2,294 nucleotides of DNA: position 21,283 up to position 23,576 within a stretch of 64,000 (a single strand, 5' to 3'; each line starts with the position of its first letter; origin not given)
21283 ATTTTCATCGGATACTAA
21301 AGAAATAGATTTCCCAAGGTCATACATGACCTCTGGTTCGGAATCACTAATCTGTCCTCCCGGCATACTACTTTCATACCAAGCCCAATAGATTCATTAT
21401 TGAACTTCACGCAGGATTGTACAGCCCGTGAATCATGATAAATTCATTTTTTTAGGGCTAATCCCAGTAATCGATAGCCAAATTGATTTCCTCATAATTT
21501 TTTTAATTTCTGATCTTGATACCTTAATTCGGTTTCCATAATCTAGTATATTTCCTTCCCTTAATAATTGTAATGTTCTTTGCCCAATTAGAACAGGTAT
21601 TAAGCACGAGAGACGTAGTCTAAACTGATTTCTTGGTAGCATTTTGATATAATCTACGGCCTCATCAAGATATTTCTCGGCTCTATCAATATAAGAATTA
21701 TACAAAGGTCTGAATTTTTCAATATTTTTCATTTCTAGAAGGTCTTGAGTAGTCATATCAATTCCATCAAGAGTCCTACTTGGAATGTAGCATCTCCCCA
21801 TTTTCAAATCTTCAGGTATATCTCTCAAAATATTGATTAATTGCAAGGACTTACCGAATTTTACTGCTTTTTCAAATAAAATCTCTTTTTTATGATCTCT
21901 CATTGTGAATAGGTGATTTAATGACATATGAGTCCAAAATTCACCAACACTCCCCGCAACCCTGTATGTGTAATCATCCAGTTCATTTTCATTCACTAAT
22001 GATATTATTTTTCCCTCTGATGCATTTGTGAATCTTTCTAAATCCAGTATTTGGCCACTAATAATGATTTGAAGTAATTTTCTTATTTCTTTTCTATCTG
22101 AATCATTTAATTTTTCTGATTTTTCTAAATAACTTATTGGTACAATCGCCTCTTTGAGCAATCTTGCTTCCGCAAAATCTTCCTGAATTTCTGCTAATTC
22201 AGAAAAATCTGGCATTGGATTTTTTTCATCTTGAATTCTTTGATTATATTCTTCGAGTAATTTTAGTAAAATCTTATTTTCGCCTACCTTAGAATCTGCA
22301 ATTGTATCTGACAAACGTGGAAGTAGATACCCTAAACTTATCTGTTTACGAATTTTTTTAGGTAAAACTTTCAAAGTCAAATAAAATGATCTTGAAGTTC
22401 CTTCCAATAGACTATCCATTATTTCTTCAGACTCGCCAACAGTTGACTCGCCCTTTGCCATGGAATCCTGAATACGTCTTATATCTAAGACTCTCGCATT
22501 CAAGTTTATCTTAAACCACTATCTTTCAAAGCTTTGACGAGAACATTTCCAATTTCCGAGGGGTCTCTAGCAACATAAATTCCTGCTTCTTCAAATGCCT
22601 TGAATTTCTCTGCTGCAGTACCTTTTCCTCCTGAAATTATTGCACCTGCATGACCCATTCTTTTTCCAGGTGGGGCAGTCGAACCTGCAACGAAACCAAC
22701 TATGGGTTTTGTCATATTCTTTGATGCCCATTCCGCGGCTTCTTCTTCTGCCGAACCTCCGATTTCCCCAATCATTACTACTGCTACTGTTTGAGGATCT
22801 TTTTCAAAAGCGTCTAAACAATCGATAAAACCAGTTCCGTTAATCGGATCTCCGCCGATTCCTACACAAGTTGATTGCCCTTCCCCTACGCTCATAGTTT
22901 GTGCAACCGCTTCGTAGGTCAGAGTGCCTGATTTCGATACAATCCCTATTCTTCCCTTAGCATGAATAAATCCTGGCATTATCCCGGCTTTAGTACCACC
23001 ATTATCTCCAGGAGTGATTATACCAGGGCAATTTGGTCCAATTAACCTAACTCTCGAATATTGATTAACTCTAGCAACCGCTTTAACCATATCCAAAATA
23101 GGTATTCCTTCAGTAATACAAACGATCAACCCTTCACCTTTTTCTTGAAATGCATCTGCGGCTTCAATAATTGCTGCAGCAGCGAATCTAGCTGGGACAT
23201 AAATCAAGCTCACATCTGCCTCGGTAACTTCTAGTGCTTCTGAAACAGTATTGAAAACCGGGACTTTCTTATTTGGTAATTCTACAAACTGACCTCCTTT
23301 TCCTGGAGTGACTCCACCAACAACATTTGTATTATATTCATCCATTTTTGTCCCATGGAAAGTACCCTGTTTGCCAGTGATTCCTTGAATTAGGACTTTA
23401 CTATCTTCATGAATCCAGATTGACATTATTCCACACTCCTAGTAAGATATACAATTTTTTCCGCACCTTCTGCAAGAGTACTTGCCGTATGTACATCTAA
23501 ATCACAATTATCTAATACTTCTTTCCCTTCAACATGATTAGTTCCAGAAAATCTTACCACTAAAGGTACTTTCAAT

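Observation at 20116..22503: Two adjacent head-to-head isoprenoid synthases of different classes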

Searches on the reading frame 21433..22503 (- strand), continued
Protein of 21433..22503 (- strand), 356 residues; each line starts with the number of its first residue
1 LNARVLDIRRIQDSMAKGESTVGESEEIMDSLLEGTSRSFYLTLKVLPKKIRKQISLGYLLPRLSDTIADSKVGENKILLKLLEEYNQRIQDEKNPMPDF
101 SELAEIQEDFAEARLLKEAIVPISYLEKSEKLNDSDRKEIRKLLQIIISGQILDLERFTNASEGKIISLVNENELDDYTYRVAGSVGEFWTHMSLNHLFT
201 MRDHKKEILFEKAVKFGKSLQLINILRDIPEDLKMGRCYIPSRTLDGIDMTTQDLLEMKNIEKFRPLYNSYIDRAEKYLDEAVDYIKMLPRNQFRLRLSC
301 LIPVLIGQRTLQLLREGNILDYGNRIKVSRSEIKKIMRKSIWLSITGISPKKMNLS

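Call 57: search_solved_structures(query=L055:5977-7050:+, max_evalue=0.001, show_alignments=3)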
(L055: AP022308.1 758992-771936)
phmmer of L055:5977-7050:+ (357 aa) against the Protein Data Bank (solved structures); distinct sequences matched with E-value up to 0.001: 12.
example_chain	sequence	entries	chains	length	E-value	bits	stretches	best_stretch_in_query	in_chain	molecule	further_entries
3wej_A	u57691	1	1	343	5.2e-12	48.8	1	14-327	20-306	Squalene synthase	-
3wek_A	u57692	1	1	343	1.3e-11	47.5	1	14-327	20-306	Squalene synthase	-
1ezf_A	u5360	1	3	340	2.2e-11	46.7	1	13-327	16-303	FARNESYL-DIPHOSPHATE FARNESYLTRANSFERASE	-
3asx_A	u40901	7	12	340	2.3e-11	46.7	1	14-327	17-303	Squalene synthase | Squalene synthetase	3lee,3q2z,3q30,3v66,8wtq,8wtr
3vj8_A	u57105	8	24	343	2.4e-11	46.6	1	14-327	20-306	Squalene synthase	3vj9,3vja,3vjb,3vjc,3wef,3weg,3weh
7wgh_A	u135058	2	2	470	1.5e-10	44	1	14-320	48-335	Squalene synthase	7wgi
3wei_A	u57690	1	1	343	4.2e-10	42.5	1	14-327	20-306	Squalene synthase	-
3wc9_A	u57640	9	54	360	4.6e-10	42.4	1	14-300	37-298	Squalene synthase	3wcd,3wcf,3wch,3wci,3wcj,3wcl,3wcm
5iys_A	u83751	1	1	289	1.6e-08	37.3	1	155-263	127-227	Phytoene synthase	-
3wca_A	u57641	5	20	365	3.8e-07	32.8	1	12-342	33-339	Farnesyltransferase, putative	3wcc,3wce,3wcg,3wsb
3wcb_A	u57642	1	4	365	3.9e-07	32.8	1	12-342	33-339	Farnesyltransferase, putative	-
8is6_A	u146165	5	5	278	0.00053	22.5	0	179-240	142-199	CrtM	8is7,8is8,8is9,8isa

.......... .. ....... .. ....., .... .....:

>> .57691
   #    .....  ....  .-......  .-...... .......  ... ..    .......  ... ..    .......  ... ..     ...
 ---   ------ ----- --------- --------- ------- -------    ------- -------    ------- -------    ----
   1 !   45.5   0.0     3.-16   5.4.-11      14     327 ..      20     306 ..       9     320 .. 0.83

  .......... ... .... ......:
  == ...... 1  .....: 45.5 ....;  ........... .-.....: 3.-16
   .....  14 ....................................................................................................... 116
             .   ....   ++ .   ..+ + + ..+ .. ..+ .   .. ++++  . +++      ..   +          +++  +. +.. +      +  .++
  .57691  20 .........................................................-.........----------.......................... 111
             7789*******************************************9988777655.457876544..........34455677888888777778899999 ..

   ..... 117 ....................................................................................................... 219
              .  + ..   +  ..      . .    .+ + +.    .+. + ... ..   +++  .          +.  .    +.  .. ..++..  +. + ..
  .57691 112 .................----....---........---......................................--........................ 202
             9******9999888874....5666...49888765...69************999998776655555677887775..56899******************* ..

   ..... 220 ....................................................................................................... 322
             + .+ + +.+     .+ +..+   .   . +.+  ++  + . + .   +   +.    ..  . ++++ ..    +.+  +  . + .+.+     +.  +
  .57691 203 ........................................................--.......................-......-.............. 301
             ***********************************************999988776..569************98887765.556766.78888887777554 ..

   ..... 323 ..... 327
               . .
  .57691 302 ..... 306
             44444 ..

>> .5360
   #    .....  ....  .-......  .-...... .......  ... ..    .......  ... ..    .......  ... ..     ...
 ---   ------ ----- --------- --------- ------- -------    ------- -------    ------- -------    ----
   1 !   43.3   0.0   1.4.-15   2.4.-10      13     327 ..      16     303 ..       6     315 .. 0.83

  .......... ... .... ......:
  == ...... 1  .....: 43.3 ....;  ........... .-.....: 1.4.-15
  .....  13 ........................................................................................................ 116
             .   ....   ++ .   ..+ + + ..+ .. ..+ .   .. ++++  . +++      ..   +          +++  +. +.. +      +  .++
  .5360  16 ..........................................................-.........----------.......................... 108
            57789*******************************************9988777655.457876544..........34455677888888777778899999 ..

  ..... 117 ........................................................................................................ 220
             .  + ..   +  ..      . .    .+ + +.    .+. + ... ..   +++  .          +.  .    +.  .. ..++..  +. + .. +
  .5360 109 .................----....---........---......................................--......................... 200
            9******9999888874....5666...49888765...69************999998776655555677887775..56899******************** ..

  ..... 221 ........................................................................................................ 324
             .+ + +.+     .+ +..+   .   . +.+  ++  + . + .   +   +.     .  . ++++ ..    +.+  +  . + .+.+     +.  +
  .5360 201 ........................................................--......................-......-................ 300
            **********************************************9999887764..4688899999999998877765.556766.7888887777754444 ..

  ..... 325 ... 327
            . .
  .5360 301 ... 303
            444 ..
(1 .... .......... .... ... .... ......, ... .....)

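Call 58: search_protein_families(library=ncbifam, proteins=[L055:5977-7050:+, P0247, P0257, P0273, P0305, P0318, P0329, P0345, P0241, P0244], max_evalue=1e-10)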
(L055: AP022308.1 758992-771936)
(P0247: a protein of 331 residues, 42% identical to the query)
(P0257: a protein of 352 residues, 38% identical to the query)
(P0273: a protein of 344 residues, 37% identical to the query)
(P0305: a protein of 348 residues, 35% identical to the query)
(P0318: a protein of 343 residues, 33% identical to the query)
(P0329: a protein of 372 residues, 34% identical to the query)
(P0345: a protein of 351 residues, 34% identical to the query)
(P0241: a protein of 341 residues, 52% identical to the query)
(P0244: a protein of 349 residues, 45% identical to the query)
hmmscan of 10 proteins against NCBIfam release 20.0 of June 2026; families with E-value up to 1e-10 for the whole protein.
L055:5977-7050:+ (357 aa): 5 families
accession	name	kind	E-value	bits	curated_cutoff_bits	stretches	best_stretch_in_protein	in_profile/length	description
TIGR01559.1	squal_synth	equivalog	3.4e-25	88.9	286.75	1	13-336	9-309/337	squalene synthase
TIGR03465.1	HpnD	equivalog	2.5e-22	79.2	278.6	1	17-276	5-222/267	presqualene diphosphate synthase HpnD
TIGR03464.1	HpnC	equivalog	2.5e-18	66.6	250.45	0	198-297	145-241/267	squalene synthase HpnC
NF045921.1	PhytnSynCrtBRhod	equivalog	1.7e-12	47.4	500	0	155-273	119-230/307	15-cis-phytoene synthase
NF045686.1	PhytoSynCyanob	equivalog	5.4e-11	42.1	550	0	124-246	100-231/310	15-cis-phytoene synthase CrtB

P0247 (331 aa): 6 families
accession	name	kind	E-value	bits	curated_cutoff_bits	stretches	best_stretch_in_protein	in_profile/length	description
TIGR03465.1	HpnD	equivalog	6.2e-26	91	278.6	1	16-316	6-266/267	presqualene diphosphate synthase HpnD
TIGR01559.1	squal_synth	equivalog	3.1e-23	82.5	286.75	1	11-306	9-287/337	squalene synthase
TIGR03464.1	HpnC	equivalog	1.7e-18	67.1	250.45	1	24-300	14-253/267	squalene synthase HpnC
NF045686.1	PhytoSynCyanob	equivalog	4e-14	52.4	550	0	123-243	117-235/310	15-cis-phytoene synthase CrtB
NF042419.1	Phyto_syn_CrtB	equivalog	8.5e-13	48.5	480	1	109-256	87-227/306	15-cis-phytoene synthase CrtB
NF045921.1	PhytnSynCrtBRhod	equivalog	3.7e-12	46.3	500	0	143-253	114-217/307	15-cis-phytoene synthase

P0257 (352 aa): 4 families
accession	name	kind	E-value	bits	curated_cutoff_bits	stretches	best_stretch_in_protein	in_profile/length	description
TIGR01559.1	squal_synth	equivalog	2.9e-25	89.1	286.75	1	11-303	8-278/337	squalene synthase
TIGR03465.1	HpnD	equivalog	1.4e-19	70.1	278.6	1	15-280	4-226/267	presqualene diphosphate synthase HpnD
TIGR03464.1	HpnC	equivalog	3.6e-17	62.8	250.45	0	200-298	147-242/267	squalene synthase HpnC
NF045921.1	PhytnSynCrtBRhod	equivalog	7.1e-12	45.4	500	0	147-256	111-213/307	15-cis-phytoene synthase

P0273 (344 aa): 5 families
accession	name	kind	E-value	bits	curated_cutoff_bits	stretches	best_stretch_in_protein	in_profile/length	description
TIGR03465.1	HpnD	equivalog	1.6e-26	92.9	278.6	1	149-322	103-265/267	presqualene diphosphate synthase HpnD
TIGR03464.1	HpnC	equivalog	4.4e-18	65.8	250.45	1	27-320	12-264/267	squalene synthase HpnC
TIGR01559.1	squal_synth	equivalog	5.6e-17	61.9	286.75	1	16-229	9-206/337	squalene synthase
NF045686.1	PhytoSynCyanob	equivalog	1.8e-12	47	550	0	129-230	118-215/310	15-cis-phytoene synthase CrtB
NF045921.1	PhytnSynCrtBRhod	equivalog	4.7e-12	46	500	0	151-237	115-193/307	15-cis-phytoene synthase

P0305 (348 aa): 6 families
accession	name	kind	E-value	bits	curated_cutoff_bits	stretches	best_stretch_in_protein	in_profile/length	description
TIGR03465.1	HpnD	equivalog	5e-24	84.8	278.6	1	123-275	88-222/267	presqualene diphosphate synthase HpnD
NF045686.1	PhytoSynCyanob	equivalog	6.6e-21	74.7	550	1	151-269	132-255/310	15-cis-phytoene synthase CrtB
TIGR01559.1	squal_synth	equivalog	3.9e-19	69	286.75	1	10-340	8-314/337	squalene synthase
TIGR03464.1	HpnC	equivalog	6.6e-19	68.4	250.45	1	198-283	146-230/267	squalene synthase HpnC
NF045921.1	PhytnSynCrtBRhod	equivalog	2.7e-13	50.1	500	0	194-272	151-230/307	15-cis-phytoene synthase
NF042419.1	Phyto_syn_CrtB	equivalog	2.7e-11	43.6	480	1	154-270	127-235/306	15-cis-phytoene synthase CrtB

P0318 (343 aa): 4 families
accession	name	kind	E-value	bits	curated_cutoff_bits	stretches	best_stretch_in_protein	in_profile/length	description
TIGR03465.1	HpnD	equivalog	1.4e-17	63.7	278.6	1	146-268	105-219/267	presqualene diphosphate synthase HpnD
TIGR01559.1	squal_synth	equivalog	1.7e-16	60.3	286.75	1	9-340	9-318/337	squalene synthase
TIGR03464.1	HpnC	equivalog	3.6e-16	59.5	250.45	0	195-311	147-261/267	squalene synthase HpnC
NF045686.1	PhytoSynCyanob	equivalog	2.5e-13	49.8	550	1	147-250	132-240/310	15-cis-phytoene synthase CrtB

P0329 (372 aa): 5 families
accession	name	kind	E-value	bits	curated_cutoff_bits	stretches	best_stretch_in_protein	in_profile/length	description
TIGR01559.1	squal_synth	equivalog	5.2e-28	98.2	286.75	1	34-322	8-275/337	squalene synthase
TIGR03465.1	HpnD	equivalog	4.6e-25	88.2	278.6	1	171-333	103-253/267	presqualene diphosphate synthase HpnD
NF045686.1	PhytoSynCyanob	equivalog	1.6e-19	70.2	550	1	172-294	130-257/310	15-cis-phytoene synthase CrtB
TIGR03464.1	HpnC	equivalog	2.4e-19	69.9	250.45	0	171-319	104-241/267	squalene synthase HpnC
NF045921.1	PhytnSynCrtBRhod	equivalog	6.8e-12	45.5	500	0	217-291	151-226/307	15-cis-phytoene synthase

P0345 (351 aa): 5 families
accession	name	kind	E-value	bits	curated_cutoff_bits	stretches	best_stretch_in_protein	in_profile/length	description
TIGR01559.1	squal_synth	equivalog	3.6e-27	95.4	286.75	1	12-341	8-313/337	squalene synthase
TIGR03465.1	HpnD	equivalog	1.4e-22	80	278.6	1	128-281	90-226/267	presqualene diphosphate synthase HpnD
TIGR03464.1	HpnC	equivalog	9.6e-20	71.2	250.45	0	197-304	143-249/267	squalene synthase HpnC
NF045686.1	PhytoSynCyanob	equivalog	4.9e-14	52.1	550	1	155-238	134-222/310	15-cis-phytoene synthase CrtB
NF042419.1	Phyto_syn_CrtB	equivalog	3.8e-11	43.1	480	0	159-253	130-216/306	15-cis-phytoene synthase CrtB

P0241 (341 aa): 6 families
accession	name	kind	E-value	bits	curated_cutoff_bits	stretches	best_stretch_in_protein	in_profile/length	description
TIGR03465.1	HpnD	equivalog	3.6e-24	85.2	278.6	1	15-322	4-265/267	presqualene diphosphate synthase HpnD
TIGR03464.1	HpnC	equivalog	7.1e-21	74.9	250.45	1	187-318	134-262/267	squalene synthase HpnC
NF045921.1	PhytnSynCrtBRhod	equivalog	1.6e-17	64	500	1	149-288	116-246/307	15-cis-phytoene synthase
TIGR01559.1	squal_synth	equivalog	1.7e-16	60.4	286.75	1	12-322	9-296/337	squalene synthase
NF045686.1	PhytoSynCyanob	equivalog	2e-16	60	550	1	119-283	112-269/310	15-cis-phytoene synthase CrtB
NF042419.1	Phyto_syn_CrtB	equivalog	2.6e-14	53.4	480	1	155-272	130-236/306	15-cis-phytoene synthase CrtB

P0244 (349 aa): 6 families
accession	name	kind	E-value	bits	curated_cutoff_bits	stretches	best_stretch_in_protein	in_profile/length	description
TIGR03465.1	HpnD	equivalog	6.8e-28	97.4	278.6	1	16-315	5-262/267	presqualene diphosphate synthase HpnD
TIGR03464.1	HpnC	equivalog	2.3e-21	76.5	250.45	1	25-315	14-263/267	squalene synthase HpnC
TIGR01559.1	squal_synth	equivalog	1.5e-16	60.5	286.75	1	12-317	9-295/337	squalene synthase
NF045921.1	PhytnSynCrtBRhod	equivalog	4.3e-15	56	500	1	150-282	118-242/307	15-cis-phytoene synthase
NF045686.1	PhytoSynCyanob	equivalog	8.1e-15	54.7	550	1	149-254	133-243/310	15-cis-phytoene synthase CrtB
NF042419.1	Phyto_syn_CrtB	equivalog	6.2e-13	48.9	480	1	154-271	130-239/306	15-cis-phytoene synthase CrtB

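Call 67: get_annotated_region(hit=H61, flank=500)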
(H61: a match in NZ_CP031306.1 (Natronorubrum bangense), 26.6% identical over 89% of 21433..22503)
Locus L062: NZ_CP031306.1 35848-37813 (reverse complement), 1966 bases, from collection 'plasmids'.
description: Natronorubrum bangense strain JCM 10635 plasmid unnamed1, complete sequence
organism: Natronorubrum bangense (NCBI taxid 61858)
taxonomy: Archaea; Euryarchaeota; Halobacteria; Halobacteriales; Natrialbaceae; Natronorubrum; Natronorubrum bangense
host: -; source: Cell culture,The Bange salt-alkaline lake in Tibet; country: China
typing (MOB-suite, as given by PLSDB): non-mobilizable
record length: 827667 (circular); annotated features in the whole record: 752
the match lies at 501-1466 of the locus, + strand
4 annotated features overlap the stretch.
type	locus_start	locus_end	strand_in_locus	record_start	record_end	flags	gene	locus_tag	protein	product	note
CDS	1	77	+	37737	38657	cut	-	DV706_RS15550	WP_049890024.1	DUF3267 domain-containing protein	-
CDS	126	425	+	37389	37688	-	-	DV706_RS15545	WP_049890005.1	PadR family transcriptional regulator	-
CDS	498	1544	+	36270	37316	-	-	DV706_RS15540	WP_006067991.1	phytoene/squalene synthase family protein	GO:0008299 - isoprenoid biosynthetic process [Evidence IEA]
CDS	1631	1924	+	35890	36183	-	-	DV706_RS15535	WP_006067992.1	hypothetical protein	-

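Call 80: find_encoding_contigs(protein=P0247, flank=8000, max_places=3)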
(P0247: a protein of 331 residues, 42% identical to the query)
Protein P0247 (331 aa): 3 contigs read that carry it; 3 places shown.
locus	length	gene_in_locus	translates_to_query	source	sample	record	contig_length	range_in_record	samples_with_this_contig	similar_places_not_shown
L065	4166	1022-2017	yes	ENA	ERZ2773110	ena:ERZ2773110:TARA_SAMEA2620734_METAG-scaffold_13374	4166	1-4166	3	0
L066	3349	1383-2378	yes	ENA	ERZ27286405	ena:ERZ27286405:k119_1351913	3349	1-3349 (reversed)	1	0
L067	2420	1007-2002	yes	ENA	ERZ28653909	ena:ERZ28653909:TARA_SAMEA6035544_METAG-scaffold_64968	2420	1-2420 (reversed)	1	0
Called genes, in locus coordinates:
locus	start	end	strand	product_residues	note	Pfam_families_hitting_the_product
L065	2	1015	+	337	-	?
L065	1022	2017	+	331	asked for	PF00494:SQS_PSY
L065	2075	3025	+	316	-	-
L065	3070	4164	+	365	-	?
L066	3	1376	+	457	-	?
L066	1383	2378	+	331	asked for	PF00494:SQS_PSY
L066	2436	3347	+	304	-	?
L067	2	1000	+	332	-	?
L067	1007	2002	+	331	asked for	PF00494:SQS_PSY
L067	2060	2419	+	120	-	?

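Call 81: find_encoding_contigs(protein=P0329, flank=8000, max_places=2)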
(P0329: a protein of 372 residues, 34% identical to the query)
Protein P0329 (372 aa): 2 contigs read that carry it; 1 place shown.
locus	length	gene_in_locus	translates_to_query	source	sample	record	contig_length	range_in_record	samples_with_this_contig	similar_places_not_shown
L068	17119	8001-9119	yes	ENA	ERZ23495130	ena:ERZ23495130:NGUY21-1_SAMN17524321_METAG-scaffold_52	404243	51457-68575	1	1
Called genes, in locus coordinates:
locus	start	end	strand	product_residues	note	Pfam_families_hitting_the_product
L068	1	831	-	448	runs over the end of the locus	PF01936:NYN, PF18475:PIN7, PF12872:OST-HTH (faint)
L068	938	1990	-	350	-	PF00296:Bac_luciferase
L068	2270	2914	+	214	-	PF07978:NIPSNAP (faint)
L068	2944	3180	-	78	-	PF00462:Glutaredoxin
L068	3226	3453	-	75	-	PF00462:Glutaredoxin (weak)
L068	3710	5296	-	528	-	PF00501:AMP-binding, PF13193:AMP-binding_C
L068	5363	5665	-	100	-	-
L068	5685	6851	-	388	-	PF02803:Thiolase_C (faint), PF22691:Thiolase_C_1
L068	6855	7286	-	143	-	PF12172:zf-ChsH2, PF01796:OB_ChsH2_C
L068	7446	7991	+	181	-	PF04978:MST, PF12867:DinB_2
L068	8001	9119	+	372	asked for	PF00494:SQS_PSY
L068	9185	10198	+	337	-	PF16884:ADH_N_2, PF00107:ADH_zinc_N, PF13602:ADH_zinc_N_2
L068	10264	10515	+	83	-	-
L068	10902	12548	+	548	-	PF02776:TPP_enzyme_N, PF00205:TPP_enzyme_M, PF02775:TPP_enzyme_C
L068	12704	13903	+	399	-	PF01636:APH (weak)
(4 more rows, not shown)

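Call 90: find_related_loci(query=A3, collection=genome_contigs, flank=3000)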
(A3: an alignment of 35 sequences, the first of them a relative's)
Query A3 (357 aa) in genome_contigs; peptide patterns used: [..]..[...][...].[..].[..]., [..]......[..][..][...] (x = any residue, [..] = any of these).
600 stretches matched a pattern (row limit reached: there are more); 575 encode a relative of the query (tblastn E <= 1e-3); the best 80 are kept; 80 distinct loci.
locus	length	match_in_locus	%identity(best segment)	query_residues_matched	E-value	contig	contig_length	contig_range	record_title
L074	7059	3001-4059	87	1-357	0e+0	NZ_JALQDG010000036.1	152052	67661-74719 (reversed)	Caballeronia sp. INDeC2 NODE_16_length_152052_cov_73.6144, whole genome shotgun sequence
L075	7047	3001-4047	70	1-348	4e-155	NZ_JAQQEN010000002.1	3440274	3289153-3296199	Paraburkholderia fungorum strain RL18-167-BIC-A 2, whole genome shotgun sequence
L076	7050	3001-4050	71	1-349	6e-154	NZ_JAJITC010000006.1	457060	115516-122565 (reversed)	Paraburkholderia translucens strain MMS20-SJTN17 contig6, whole genome shotgun sequence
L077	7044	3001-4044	71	1-347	3e-152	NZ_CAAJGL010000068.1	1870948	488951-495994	Paraburkholderia sp. BCC1884, whole genome shotgun sequence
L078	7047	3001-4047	66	1-349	9e-145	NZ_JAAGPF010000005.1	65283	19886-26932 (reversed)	Burkholderia sp. Ac-20379 NODE_5_length_65416_cov_51.237820/0/0, whole genome shotgun sequence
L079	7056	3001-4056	65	1-347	2e-144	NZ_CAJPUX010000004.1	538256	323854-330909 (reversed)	Cupriavidus plantarum strain LMG 26296 isolate LMG 26296, whole genome shotgun sequence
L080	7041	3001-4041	66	1-347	2e-156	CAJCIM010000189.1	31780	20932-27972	Acidobacteriaceae bacterium isolate BOG_genome_mining.202 genome assembly, contig: k141_7348927, whole genome shotgun se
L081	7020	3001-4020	64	6-345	2e-142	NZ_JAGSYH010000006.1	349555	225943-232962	Acidicapsa dinghuensis strain 4GSKX scaffold6_size349555, whole genome shotgun sequence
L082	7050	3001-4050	67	1-350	5e-142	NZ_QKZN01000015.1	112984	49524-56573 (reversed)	Cupriavidus phytorum strain MLR2-44 Ga0215867_115, whole genome shotgun sequence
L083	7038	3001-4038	58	2-347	9e-119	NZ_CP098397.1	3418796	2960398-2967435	Burkholderia lata strain JAB02 chromosome 2, complete sequence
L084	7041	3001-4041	56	2-348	1e-116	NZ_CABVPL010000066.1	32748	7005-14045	Burkholderia latens isolate LMG 24064, whole genome shotgun sequence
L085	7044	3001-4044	53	1-347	7e-106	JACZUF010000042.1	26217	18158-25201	MAG: Chloroflexota bacterium isolate B15T1B11 B15T1B11_NODE260, whole genome shotgun sequence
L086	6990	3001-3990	56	4-335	4e-103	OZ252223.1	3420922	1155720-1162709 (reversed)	MAG: Dehalococcoidia bacterium isolate 61792766-41d2-4ca2-9188-a4e588d315ea genome assembly, chromosome: 1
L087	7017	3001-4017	52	9-347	1e-102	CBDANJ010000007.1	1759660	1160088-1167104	MAG: Dehalococcoidia bacterium isolate 1adee7ed-d6c2-401a-a923-f2c387bbb7f6 genome assembly, contig: contig_6, whole gen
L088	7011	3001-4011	54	9-345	2e-102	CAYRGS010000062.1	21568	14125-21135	MAG TPA_asm: uncultured bacterium isolate SRP092902_co1_590 genome assembly, contig: NODE_3353_length_21568_cov_5.249152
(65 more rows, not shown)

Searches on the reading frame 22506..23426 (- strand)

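Call 3: search_protein_families(library=pfam, proteins=[window:22506-23426:-], max_evalue=0.01)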
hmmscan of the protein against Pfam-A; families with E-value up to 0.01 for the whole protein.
window:22506-23426:- (306 aa): 3 families
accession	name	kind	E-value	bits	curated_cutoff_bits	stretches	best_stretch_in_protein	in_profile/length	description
PF00549.24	Ligase_CoA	-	1.3e-24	87.2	24.5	1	163-282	1-126/128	CoA-ligase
PF02629.25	CoA_binding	-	1.4e-23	83.9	22.3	1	7-107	2-97/97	CoA binding domain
PF13607.11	Succ_CoA_lig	-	4.1e-10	40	27.4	1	157-293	1-132/138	Succinyl-CoA ligase like flavodoxin domain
